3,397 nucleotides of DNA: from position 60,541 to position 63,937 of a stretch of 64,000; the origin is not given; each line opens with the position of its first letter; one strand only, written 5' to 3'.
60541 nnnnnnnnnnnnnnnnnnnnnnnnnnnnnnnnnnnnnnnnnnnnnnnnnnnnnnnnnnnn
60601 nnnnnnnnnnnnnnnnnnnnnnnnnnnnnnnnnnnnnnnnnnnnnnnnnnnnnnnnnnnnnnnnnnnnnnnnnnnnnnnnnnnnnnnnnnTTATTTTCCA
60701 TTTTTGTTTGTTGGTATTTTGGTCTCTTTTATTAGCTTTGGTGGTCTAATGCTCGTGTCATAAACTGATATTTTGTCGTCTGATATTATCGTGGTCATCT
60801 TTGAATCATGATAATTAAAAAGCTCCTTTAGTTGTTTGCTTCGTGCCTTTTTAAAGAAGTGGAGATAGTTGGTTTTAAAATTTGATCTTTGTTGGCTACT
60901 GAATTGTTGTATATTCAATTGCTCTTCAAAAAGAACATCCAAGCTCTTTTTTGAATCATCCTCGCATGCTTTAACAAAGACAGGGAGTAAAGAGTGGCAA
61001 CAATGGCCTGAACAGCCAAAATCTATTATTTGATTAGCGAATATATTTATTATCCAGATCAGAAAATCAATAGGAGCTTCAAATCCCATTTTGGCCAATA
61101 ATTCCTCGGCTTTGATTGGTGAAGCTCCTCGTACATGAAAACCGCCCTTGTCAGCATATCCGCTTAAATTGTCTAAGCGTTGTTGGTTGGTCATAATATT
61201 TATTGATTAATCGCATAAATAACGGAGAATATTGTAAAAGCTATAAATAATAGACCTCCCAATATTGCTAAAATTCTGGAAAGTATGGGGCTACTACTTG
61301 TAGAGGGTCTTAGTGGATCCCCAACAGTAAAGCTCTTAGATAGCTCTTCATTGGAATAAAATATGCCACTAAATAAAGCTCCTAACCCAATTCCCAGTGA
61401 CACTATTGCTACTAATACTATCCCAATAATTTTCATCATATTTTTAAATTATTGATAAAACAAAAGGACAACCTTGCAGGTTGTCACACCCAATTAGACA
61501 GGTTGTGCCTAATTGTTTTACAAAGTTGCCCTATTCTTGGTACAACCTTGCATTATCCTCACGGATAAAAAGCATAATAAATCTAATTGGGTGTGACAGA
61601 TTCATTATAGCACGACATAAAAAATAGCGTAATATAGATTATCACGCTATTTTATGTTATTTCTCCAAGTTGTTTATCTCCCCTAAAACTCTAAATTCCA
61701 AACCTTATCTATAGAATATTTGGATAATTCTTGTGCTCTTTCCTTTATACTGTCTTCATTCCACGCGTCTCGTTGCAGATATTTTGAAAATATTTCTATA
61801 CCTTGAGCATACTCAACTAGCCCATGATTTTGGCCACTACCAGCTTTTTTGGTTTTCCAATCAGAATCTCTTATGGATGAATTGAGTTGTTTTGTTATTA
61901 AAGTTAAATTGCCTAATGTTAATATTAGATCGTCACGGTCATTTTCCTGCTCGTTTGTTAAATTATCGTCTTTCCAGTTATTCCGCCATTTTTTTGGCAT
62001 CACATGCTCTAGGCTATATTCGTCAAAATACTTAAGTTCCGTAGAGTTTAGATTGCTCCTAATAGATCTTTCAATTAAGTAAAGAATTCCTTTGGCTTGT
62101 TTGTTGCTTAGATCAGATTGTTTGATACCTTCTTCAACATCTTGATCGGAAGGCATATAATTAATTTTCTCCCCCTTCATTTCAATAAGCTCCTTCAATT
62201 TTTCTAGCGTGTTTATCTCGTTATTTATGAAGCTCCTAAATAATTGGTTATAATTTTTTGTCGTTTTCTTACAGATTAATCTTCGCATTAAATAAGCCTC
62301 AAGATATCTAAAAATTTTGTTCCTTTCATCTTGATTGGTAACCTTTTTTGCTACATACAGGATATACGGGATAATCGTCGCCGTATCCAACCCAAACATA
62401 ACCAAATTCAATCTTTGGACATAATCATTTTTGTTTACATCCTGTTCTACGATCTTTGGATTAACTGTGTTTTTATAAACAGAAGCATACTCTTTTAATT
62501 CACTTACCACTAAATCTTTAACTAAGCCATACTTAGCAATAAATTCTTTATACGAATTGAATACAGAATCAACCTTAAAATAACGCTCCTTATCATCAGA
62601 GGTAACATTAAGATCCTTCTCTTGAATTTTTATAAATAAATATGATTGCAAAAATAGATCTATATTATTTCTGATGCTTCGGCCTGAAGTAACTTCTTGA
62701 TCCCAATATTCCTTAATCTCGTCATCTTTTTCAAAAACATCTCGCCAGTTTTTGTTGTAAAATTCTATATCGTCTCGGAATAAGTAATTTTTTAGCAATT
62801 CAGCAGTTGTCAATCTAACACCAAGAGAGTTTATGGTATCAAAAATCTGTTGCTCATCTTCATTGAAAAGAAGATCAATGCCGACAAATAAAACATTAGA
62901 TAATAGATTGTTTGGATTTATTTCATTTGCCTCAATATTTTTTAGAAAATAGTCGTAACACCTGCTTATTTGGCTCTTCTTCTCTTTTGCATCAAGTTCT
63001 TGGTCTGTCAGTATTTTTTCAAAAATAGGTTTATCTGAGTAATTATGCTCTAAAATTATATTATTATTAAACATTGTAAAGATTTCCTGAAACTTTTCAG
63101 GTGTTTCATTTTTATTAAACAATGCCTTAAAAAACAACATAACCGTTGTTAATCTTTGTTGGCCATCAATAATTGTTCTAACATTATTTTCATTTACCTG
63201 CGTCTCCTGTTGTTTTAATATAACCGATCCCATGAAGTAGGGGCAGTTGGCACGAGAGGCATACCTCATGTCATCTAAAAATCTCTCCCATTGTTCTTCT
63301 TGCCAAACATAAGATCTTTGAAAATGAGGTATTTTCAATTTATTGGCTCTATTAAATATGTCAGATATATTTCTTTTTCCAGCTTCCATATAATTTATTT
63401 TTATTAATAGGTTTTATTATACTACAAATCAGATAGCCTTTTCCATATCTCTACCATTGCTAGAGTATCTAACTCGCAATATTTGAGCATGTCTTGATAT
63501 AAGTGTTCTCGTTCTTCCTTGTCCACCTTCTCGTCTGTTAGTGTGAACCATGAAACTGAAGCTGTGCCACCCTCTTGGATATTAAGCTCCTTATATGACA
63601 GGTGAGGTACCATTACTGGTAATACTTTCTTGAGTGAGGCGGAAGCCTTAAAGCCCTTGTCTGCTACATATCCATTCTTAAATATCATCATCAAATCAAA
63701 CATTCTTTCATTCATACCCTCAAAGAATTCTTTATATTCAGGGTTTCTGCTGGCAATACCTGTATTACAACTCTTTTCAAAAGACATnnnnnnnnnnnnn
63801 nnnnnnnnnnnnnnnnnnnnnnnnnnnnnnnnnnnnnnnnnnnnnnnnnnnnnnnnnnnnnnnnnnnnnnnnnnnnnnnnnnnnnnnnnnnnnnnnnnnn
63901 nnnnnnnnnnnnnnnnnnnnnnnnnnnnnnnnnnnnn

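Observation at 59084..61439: Translationally coupled operon (2-TM micro-protein, Cys-motif protein, CPBP/Abi intramembrane protease, two unknowns) inside a defence island; candidate undescribed membrane-based defence system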

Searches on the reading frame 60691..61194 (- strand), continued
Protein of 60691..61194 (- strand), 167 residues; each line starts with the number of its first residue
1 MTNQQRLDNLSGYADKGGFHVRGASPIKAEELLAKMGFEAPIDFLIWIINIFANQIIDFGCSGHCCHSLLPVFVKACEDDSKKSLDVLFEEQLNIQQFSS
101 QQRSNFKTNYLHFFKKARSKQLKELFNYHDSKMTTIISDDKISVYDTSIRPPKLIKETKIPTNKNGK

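Call 96: search_protein_families(library=phrogs, alignment_id=A1, max_evalue=0.05)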
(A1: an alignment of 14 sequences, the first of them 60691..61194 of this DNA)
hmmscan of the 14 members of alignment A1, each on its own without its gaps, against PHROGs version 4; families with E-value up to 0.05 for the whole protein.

A. member 1, window:60691-61194:- (167 aa): 1 family
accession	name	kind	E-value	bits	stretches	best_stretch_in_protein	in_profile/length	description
phrog_37167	-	unknown function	0.014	16.7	1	107-165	33-89/130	-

B. families by the number of members that match (of 14 scanned): 7 families
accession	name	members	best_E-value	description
phrog_16779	-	1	0.0042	-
phrog_9141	-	1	0.0084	-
phrog_1166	-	1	0.0093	anti-sigma factor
phrog_28958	-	1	0.011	-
phrog_37167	-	1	0.014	-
phrog_37247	-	1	0.021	-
phrog_23799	-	1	0.043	-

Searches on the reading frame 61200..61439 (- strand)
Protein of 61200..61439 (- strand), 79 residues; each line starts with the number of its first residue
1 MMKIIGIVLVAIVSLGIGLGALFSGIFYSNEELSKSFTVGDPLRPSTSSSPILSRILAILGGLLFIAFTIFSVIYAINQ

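Call 3: search_protein_families(library=pfam, proteins=[window:61200-61439:-], max_evalue=1)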
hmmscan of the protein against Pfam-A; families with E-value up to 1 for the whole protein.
window:61200-61439:- (79 aa): 4 families
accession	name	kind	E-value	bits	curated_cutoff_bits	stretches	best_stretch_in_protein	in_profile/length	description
PF03840.19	SecG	-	0.023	15.2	29.2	1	4-71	8-67/70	Preprotein translocase SecG subunit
PF08476.15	VD10_N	-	0.039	14.1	25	1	22-43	7-28/43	Viral D10 N-terminal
PF05571.17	JAMP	-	0.072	13.2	25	1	42-77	179-214/292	JNK1/MAPK8-associated membrane protein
PF05360.19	YiaAB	-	0.15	12.7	26.6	1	9-33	3-27/53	yiaA/B two helix domain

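Call 4: search_protein_families(library=padloc, proteins=[window:61200-61439:-], max_evalue=1)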
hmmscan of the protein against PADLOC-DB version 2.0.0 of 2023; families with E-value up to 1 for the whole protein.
window:61200-61439:- (79 aa): 0 families

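Call 8: search_protein_families(library=phrogs, proteins=[window:61200-61439:-], max_evalue=1)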
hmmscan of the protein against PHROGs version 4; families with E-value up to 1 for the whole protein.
window:61200-61439:- (79 aa): 1 family
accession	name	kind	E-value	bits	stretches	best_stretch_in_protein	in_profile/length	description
phrog_4189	-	unknown function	0.2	13.2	1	1-33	1-33/71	-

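Call 9: search_protein_families(library=ncbifam, proteins=[window:61200-61439:-], max_evalue=1)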
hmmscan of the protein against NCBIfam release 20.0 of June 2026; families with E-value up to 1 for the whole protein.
window:61200-61439:- (79 aa): 0 families

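Call 87: list_cluster_members(proteins=[window:61200-61439:-, window:61200-61436:-, window:59477-59911:-, window:59084-59275:-, window:61683-63389:-])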
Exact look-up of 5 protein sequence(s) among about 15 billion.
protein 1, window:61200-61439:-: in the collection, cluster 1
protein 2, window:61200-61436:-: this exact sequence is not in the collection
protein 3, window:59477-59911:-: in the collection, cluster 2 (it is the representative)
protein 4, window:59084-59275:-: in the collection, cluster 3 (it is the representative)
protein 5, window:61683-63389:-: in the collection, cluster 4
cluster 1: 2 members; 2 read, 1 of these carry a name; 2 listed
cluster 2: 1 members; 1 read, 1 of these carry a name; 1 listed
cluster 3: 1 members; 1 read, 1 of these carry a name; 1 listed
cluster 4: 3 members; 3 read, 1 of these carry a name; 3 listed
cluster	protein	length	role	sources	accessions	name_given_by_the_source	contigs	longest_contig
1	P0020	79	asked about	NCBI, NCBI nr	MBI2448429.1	hypothetical protein HYV44_02625 [Candidatus Microgenomates bacterium] | hypothetical protein [Candidatus Microgenomates bacterium]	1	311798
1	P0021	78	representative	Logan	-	-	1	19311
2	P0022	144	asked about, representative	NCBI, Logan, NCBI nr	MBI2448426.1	hypothetical protein HYV44_02610 [Candidatus Microgenomates bacterium] | hypothetical protein [Candidatus Microgenomates bacterium]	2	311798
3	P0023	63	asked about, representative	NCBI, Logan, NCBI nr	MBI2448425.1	hypothetical protein HYV44_02605 [Candidatus Microgenomates bacterium] | hypothetical protein [Candidatus Microgenomates bacterium]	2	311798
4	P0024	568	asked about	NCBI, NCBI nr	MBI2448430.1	DUF262 domain-containing protein [Candidatus Microgenomates bacterium]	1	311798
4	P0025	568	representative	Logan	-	-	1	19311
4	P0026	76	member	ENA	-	-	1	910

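Call 89: find_related_loci(query=window:61200-61439:-, collection=viral_contigs)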
Query window:61200-61439:- (79 aa) in viral_contigs; peptide patterns used: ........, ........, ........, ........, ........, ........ (x = any residue, [..] = any of these).
51 stretches matched a pattern, but none encodes a relative of the query by tblastn (E <= 1e-3).

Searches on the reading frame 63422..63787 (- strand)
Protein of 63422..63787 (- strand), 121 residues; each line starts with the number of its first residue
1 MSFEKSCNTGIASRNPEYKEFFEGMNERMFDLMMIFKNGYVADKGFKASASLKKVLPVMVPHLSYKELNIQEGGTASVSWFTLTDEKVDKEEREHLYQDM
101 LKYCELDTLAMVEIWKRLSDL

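Call 3: search_protein_families(library=pfam, proteins=[window:63422-63787:-], max_evalue=1)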
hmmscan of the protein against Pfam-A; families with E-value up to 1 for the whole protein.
window:63422-63787:- (121 aa): 3 families
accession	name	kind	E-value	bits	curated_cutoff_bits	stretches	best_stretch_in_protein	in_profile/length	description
PF11074.14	DUF2779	-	4.3e-08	33.9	23.3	1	2-51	77-126/126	Domain of unknown function(DUF2779)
PF01612.26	DNA_pol_A_exo1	-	0.015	15.6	23.6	1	87-119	137-169/173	3'-5' exonuclease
PF03175.18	DNA_pol_B_2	-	0.061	12.6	25.8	1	60-120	102-160/468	DNA polymerase type B, organellar and viral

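Call 4: search_protein_families(library=padloc, proteins=[window:63422-63787:-], max_evalue=1)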
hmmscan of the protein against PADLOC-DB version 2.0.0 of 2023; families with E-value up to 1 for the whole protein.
window:63422-63787:- (121 aa): 1 family
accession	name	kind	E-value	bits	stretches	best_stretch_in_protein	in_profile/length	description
PDLC02544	PglZ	-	0.0038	13.6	1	51-118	223-290/772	PglZ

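Call 8: search_protein_families(library=phrogs, proteins=[window:63422-63787:-], max_evalue=1)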
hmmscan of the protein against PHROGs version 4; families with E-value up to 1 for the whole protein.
window:63422-63787:- (121 aa): 1 family
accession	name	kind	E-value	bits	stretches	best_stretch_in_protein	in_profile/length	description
phrog_17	-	DNA, RNA and nucleotide metabolism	0.16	10.8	1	66-119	792-825/1445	DNA polymerase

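Call 9: search_protein_families(library=ncbifam, proteins=[window:63422-63787:-], max_evalue=1)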
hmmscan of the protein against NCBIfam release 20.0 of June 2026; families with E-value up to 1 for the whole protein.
window:63422-63787:- (121 aa): 1 family
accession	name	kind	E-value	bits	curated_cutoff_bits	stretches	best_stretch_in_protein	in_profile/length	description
NF045869.1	UU173_fam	subfamily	0.00062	18.8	225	1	15-115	520-641/650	UU173 family protein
